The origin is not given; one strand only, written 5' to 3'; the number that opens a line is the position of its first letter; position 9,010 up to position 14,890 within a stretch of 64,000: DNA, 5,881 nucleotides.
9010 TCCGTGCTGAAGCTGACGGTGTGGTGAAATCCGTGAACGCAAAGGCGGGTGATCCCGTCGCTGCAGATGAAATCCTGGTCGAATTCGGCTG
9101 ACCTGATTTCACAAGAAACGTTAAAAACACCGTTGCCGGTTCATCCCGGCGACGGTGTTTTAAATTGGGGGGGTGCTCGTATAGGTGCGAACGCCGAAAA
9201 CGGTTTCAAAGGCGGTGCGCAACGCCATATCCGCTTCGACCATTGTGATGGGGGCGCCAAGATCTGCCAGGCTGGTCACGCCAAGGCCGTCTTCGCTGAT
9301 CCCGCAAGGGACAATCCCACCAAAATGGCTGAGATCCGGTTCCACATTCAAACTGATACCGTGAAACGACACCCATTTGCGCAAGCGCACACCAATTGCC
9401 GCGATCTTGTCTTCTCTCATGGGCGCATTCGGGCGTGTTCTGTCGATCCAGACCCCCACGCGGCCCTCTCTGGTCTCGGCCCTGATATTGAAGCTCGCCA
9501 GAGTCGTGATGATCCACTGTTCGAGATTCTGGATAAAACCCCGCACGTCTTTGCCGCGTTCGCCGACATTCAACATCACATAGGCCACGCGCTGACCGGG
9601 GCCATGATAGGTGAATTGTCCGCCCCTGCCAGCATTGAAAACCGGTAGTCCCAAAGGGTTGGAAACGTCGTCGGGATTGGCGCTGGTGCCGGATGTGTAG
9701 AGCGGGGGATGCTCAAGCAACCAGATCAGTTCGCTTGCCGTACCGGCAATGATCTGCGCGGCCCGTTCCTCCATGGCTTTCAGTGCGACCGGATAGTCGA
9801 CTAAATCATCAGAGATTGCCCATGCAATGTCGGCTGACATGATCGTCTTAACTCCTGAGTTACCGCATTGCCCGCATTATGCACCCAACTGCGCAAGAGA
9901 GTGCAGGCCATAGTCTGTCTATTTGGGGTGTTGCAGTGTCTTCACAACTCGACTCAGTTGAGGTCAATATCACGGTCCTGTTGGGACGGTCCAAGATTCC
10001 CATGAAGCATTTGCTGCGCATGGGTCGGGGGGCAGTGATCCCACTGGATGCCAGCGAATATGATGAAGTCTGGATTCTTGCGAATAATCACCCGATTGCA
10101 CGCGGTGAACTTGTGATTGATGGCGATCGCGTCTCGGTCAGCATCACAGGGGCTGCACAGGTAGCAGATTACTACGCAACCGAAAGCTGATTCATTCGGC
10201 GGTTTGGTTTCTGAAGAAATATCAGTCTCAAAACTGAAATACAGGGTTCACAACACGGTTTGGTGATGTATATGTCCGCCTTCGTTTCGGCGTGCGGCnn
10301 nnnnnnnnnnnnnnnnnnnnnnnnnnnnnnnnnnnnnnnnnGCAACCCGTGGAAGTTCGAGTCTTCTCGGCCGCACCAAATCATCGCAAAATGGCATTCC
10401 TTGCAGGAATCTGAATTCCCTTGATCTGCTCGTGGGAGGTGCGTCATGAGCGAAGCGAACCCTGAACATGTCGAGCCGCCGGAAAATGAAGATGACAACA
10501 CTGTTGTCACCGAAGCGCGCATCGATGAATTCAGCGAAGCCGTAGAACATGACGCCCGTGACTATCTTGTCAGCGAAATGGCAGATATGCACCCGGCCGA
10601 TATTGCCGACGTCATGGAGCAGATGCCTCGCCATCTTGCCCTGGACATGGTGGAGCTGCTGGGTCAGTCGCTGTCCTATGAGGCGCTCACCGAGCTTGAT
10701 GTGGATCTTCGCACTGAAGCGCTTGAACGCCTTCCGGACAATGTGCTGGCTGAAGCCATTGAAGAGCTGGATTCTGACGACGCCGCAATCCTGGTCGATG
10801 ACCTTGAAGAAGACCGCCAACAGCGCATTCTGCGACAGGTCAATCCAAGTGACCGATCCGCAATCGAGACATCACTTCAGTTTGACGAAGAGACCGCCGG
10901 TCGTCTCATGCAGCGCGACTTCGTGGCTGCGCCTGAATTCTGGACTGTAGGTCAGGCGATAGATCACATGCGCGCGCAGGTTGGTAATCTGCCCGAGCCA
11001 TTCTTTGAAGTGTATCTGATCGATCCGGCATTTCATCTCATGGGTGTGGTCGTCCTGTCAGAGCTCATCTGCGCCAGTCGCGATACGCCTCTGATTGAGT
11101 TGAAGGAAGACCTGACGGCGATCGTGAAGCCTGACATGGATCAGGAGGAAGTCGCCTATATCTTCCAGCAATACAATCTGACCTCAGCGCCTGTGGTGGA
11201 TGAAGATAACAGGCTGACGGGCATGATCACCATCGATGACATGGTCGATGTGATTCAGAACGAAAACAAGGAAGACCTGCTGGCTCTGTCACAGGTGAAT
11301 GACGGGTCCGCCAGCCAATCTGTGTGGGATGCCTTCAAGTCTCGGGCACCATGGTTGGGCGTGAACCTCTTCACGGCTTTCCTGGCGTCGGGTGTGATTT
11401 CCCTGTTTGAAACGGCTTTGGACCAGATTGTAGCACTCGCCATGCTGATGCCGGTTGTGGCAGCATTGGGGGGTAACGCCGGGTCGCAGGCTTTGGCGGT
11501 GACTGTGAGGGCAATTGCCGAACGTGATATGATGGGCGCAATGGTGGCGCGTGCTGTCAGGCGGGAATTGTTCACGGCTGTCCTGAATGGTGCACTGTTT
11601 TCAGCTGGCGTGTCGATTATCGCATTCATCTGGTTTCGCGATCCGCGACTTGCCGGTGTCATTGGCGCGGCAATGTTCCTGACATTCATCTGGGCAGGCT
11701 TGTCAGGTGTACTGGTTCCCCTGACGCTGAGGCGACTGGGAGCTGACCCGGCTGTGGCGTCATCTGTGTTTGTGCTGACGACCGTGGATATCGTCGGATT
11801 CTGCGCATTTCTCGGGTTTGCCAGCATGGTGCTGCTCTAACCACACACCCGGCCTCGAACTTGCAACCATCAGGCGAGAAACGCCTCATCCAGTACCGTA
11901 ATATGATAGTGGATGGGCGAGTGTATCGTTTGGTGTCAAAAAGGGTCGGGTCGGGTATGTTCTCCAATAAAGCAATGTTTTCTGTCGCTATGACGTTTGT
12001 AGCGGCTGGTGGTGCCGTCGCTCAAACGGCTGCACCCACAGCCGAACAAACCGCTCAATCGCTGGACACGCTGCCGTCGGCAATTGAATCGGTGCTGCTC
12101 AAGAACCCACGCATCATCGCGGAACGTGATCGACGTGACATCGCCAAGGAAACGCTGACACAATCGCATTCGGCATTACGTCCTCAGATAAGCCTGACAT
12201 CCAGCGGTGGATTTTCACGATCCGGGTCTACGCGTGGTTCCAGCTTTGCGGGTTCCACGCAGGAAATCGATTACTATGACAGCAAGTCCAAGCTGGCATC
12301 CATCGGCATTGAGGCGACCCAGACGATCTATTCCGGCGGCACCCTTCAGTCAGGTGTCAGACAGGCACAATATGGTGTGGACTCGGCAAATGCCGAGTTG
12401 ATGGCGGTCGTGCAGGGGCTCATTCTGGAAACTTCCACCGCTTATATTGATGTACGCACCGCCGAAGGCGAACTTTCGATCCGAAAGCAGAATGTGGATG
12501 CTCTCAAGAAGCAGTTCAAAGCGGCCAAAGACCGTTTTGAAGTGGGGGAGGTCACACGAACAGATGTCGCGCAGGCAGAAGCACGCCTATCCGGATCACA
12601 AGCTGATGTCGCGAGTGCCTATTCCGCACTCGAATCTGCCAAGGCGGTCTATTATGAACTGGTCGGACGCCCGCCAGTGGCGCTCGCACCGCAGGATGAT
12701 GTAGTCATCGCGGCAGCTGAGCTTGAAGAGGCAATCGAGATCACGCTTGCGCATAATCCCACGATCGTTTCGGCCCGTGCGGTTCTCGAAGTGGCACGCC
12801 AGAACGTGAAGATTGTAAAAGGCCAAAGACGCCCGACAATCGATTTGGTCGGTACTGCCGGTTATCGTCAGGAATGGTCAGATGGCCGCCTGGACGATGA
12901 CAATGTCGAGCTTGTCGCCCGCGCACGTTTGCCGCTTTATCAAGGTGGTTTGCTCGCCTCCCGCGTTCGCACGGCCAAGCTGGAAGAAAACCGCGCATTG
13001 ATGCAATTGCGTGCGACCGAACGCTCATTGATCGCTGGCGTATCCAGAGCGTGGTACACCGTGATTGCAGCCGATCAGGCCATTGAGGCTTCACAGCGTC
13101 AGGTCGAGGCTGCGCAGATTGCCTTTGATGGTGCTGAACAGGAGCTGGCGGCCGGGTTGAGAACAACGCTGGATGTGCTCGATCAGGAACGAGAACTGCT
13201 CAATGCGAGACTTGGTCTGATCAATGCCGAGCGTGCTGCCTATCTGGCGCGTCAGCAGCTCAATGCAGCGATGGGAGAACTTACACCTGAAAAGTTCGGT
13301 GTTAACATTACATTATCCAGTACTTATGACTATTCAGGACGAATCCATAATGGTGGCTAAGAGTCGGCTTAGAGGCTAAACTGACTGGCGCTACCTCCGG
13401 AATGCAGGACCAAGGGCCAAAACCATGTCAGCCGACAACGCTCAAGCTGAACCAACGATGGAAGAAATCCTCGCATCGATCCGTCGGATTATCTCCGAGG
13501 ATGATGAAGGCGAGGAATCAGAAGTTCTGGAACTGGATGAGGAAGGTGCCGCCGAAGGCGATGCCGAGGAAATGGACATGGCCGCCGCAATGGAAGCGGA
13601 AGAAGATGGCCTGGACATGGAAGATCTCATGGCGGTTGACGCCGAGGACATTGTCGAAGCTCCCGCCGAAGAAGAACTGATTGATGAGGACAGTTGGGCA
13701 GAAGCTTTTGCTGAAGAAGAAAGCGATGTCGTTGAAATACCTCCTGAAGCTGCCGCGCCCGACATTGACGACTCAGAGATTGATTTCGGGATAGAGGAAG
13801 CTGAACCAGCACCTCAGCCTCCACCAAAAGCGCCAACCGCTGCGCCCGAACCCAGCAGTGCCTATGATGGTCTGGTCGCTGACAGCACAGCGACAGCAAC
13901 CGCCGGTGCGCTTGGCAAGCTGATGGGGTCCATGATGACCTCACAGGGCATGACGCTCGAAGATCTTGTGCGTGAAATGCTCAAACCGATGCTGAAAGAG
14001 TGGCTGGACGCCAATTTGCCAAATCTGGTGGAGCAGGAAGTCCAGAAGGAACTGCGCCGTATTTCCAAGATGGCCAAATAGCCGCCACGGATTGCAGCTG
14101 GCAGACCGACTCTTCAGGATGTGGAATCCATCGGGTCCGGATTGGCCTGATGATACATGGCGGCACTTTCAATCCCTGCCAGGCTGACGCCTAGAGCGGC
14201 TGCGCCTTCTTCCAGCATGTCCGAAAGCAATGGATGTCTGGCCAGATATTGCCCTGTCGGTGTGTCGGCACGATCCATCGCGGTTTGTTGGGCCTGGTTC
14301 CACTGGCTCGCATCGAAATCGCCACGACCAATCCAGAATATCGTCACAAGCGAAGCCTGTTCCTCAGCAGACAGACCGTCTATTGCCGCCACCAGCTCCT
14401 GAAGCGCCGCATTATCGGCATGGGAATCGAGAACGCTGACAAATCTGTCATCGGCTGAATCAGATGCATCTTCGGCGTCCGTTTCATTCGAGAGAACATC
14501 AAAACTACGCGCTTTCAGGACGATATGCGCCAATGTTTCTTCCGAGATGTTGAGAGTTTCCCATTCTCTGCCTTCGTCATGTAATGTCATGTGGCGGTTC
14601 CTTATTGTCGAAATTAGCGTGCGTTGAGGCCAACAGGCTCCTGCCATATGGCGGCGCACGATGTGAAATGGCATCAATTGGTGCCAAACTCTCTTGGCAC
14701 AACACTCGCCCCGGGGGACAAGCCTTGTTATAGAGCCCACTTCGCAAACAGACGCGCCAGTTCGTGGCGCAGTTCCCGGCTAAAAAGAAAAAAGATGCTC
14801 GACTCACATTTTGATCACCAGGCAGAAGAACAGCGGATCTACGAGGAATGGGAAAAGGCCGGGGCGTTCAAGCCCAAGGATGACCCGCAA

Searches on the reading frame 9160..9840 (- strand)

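Call 40: search_protein_families(library=pfam, proteins=[window:9160-9840:-], max_evalue=0.00001)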
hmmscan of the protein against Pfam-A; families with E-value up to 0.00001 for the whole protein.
window:9160-9840:- (226 aa): 1 family
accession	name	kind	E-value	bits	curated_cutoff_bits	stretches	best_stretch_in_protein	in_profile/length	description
PF21948.1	LplA-B_cat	-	1.9e-36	126.4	27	1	15-211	1-199/200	Lipoyl protein ligase A/B catalytic domain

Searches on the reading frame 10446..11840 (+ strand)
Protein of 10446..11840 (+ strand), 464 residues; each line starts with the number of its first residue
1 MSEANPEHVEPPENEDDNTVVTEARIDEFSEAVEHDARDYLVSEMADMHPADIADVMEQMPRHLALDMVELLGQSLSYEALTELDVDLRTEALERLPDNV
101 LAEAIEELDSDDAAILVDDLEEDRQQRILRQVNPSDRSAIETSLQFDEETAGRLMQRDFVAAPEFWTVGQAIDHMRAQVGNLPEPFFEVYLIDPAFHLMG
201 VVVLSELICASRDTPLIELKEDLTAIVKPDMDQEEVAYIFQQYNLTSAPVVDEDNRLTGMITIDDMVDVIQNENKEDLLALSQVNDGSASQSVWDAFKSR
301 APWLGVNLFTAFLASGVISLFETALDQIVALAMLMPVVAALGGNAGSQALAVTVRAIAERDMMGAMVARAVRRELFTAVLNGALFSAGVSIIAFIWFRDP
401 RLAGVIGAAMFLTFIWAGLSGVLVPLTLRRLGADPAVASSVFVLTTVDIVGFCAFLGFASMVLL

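Call 40: search_protein_families(library=pfam, proteins=[window:10446-11840:+], max_evalue=0.00001)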
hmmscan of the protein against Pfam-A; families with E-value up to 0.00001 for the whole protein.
window:10446-11840:+ (464 aa): 3 families
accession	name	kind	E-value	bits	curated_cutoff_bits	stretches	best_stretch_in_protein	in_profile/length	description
PF01769.21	MgtE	-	4e-28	98.6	27.6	1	335-457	1-124/125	Divalent cation transporter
PF03448.22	MgtE_N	-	9e-20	71.6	25.9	1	48-149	1-102/102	MgtE intracellular N domain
PF00571.33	CBS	-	5.7e-15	55.8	24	1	226-271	11-56/57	CBS domain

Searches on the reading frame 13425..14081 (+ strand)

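Call 40: search_protein_families(library=pfam, proteins=[window:13425-14081:+], max_evalue=0.00001)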
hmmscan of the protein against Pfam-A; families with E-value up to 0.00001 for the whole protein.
window:13425-14081:+ (218 aa): 1 family
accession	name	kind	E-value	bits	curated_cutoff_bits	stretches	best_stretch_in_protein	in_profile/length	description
PF10691.14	DUF2497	-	1.4e-23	83.6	27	1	149-214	2-74/75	Protein of unknown function (DUF2497)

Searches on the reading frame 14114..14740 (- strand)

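Call 64: search_protein_families(library=pfam, proteins=[window:14114-14740:-], max_evalue=0.001)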
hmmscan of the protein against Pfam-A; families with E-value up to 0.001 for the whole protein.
window:14114-14740:- (208 aa): 1 family
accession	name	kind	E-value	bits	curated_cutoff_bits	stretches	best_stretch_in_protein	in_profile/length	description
PF12616.13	DUF3775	-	2e-24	85.7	27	1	114-184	2-72/73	Protein of unknown function (DUF3775)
